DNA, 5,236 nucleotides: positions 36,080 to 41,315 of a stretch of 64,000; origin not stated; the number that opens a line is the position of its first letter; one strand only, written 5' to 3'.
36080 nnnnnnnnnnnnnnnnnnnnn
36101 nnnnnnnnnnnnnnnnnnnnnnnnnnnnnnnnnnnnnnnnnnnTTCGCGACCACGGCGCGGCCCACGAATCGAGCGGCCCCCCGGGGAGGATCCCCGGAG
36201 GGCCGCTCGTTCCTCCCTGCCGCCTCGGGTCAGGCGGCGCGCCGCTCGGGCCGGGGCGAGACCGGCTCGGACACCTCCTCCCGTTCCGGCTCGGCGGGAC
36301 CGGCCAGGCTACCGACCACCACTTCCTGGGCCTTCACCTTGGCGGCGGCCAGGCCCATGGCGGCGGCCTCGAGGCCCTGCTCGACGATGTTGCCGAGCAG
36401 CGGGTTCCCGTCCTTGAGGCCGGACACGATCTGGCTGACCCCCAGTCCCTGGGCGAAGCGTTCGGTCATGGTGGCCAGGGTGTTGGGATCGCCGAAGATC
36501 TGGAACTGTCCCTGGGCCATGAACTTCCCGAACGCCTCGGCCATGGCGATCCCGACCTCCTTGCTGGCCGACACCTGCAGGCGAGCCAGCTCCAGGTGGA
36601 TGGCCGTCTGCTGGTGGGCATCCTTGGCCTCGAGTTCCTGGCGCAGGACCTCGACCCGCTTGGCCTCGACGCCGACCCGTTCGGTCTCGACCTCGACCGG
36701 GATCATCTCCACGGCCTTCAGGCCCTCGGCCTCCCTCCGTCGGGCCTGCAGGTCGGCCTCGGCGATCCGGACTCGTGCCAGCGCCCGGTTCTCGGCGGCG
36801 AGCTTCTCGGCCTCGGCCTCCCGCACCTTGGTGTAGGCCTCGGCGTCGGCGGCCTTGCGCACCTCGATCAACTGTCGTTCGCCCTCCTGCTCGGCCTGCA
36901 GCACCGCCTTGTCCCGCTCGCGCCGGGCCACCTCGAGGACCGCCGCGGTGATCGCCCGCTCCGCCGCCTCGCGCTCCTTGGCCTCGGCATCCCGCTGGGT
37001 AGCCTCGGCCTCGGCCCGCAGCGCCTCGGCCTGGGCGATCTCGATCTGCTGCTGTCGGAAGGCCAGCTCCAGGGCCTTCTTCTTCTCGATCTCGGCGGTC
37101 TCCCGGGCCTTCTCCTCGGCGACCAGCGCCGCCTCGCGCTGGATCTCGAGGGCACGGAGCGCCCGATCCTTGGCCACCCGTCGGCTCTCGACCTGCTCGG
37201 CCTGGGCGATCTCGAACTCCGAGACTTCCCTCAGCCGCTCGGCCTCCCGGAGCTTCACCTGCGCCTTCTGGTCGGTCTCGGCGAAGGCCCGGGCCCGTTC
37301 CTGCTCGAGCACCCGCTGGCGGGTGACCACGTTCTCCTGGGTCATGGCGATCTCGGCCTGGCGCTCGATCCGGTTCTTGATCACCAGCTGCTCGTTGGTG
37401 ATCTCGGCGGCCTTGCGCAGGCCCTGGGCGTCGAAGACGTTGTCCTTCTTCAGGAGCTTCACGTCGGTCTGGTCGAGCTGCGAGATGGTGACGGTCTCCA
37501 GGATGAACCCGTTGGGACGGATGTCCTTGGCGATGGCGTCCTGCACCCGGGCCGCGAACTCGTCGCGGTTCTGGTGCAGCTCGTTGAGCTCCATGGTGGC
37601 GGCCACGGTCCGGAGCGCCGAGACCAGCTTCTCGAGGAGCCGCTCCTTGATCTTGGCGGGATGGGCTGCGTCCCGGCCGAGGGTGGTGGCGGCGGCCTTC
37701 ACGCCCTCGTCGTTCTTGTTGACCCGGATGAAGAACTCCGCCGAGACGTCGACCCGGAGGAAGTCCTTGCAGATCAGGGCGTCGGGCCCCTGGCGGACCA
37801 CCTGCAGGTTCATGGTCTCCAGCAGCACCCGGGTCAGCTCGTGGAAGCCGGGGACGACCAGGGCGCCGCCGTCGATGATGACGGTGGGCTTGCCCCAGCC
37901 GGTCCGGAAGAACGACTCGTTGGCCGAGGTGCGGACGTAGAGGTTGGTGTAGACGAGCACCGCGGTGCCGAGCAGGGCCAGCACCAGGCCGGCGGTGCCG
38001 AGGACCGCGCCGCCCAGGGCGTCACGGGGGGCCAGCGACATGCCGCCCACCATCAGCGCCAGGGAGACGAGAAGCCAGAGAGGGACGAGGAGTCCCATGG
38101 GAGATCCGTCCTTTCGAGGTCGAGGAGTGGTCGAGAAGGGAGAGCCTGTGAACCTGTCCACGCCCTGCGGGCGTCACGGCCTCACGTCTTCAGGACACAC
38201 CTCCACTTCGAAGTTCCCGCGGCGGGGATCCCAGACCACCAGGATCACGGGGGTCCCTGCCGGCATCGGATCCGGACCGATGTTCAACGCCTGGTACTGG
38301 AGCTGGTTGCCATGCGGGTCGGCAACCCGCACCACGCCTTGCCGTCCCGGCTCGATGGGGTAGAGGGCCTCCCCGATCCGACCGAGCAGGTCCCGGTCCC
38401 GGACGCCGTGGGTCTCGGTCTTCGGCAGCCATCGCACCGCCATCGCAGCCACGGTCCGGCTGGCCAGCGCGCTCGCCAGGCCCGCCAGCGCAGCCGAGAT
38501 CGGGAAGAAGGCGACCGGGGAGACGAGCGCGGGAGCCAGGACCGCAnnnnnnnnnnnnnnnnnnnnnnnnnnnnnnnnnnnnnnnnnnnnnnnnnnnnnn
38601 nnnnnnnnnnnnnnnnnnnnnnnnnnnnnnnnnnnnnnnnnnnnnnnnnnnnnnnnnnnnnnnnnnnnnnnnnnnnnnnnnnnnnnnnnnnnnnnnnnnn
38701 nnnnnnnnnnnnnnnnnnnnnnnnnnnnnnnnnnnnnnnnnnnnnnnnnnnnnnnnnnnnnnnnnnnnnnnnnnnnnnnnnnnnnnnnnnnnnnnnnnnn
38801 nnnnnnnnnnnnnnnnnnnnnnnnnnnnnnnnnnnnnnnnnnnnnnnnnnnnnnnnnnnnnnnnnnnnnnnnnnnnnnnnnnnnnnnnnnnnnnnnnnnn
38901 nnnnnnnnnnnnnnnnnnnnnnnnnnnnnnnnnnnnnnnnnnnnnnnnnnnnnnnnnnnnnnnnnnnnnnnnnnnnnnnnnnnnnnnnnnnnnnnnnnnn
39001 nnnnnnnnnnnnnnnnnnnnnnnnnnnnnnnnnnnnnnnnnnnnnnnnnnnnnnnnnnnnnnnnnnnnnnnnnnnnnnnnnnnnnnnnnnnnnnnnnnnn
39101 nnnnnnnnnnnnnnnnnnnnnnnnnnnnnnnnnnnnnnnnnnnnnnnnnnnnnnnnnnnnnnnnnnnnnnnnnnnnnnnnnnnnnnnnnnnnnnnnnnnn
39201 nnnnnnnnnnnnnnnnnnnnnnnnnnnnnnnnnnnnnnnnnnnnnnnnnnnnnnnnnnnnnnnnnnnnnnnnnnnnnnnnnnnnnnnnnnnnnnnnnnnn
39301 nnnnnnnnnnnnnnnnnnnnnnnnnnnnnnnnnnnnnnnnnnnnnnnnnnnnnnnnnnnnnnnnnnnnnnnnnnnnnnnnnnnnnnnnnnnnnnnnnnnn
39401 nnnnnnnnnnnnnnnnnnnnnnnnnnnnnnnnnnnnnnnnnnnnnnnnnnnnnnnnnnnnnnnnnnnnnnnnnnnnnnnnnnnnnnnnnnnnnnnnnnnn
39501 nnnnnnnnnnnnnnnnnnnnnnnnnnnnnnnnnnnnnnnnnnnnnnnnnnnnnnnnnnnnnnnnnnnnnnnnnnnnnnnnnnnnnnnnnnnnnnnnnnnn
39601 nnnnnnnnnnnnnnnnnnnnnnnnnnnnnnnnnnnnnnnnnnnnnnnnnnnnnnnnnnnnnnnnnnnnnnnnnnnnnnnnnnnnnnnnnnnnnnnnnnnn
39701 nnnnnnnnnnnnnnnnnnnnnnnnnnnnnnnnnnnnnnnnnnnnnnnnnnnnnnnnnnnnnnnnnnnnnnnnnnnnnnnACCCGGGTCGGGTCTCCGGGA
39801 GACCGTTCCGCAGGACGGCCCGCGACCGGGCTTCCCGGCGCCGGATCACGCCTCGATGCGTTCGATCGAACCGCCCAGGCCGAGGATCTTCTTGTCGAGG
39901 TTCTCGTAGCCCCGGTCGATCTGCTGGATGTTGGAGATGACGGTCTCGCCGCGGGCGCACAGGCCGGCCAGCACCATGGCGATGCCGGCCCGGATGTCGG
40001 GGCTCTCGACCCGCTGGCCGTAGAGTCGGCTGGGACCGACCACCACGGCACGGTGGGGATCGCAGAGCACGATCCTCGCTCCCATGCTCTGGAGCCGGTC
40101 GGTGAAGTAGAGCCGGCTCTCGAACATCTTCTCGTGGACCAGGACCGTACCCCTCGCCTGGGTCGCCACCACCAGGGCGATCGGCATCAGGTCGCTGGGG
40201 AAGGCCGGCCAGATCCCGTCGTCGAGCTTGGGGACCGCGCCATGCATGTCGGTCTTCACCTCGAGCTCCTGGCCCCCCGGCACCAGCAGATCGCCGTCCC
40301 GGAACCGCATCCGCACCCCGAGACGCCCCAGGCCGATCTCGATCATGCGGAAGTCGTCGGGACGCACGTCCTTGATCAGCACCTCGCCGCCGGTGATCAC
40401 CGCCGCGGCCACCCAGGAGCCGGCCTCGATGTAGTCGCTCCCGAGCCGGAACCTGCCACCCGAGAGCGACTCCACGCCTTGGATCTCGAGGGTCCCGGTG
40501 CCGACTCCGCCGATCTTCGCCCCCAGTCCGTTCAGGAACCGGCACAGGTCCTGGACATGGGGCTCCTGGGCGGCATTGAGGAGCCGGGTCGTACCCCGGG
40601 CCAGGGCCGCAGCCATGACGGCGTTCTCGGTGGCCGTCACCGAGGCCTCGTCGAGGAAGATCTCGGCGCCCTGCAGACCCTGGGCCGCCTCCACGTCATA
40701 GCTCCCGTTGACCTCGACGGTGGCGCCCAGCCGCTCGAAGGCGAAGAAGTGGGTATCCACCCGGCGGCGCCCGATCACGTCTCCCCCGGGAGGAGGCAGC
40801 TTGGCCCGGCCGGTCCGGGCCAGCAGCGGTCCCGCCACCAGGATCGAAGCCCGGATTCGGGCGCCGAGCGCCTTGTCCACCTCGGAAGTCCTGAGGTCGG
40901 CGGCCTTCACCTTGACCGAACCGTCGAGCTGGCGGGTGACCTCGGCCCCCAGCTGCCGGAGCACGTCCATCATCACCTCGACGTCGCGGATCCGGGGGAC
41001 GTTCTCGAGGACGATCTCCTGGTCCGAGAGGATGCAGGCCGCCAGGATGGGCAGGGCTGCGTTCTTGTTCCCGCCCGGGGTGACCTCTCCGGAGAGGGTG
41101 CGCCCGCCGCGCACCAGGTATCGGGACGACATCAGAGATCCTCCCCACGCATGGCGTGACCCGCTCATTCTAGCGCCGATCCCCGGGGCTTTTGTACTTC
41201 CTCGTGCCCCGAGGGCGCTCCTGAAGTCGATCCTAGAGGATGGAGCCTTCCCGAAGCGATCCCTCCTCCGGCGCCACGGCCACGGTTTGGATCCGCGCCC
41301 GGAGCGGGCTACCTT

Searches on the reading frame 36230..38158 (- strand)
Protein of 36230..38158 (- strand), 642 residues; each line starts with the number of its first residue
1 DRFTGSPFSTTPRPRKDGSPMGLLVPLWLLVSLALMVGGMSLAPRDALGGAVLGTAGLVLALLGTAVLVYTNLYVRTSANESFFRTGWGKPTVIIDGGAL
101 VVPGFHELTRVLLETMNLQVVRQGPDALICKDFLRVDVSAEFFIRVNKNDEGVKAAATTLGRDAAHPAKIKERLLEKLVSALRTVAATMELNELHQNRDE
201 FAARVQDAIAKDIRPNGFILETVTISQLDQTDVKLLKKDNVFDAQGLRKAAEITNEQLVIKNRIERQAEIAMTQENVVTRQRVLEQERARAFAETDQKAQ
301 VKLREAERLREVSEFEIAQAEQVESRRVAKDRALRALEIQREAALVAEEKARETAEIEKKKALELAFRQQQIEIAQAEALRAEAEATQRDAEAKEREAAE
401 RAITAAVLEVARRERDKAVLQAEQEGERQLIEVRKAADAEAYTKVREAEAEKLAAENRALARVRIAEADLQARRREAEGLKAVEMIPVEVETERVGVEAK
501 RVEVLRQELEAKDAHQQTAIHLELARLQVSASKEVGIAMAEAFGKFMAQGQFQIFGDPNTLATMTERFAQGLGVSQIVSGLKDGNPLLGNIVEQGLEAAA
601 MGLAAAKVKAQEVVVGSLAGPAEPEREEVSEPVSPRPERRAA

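Call 92: search_protein_families(library=pfam, proteins=[window:36230-38158:-], max_evalue=0.001)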
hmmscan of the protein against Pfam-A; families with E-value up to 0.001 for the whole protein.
window:36230-38158:- (642 aa): 1 family
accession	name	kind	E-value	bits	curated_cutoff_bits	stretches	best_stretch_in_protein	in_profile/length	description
PF01145.31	Band_7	-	6.4e-16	59.3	23.6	1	78-265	4-175/176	SPFH domain / Band 7 family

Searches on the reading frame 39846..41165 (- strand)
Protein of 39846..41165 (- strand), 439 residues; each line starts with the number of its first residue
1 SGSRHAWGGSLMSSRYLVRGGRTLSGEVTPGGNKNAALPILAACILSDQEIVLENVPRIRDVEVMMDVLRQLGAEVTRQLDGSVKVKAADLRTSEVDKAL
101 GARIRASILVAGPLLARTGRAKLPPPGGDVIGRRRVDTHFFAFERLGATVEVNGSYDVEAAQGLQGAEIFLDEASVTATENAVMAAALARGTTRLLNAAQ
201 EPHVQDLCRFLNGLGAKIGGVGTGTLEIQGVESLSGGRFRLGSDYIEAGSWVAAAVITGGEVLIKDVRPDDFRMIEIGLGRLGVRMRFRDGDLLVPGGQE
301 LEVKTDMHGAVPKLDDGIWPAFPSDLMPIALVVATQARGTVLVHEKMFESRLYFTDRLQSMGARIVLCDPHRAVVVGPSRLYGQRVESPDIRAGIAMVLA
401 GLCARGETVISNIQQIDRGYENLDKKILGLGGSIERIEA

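Call 92: search_protein_families(library=pfam, proteins=[window:39846-41165:-], max_evalue=0.001)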
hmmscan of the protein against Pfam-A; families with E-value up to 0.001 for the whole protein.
window:39846-41165:- (439 aa): 1 family
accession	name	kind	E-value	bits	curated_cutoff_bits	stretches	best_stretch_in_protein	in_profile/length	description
PF00275.25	EPSP_synthase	-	6.8e-72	242.9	22.8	1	19-425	2-415/417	EPSP synthase (3-phosphoshikimate 1-carboxyvinyltransferase)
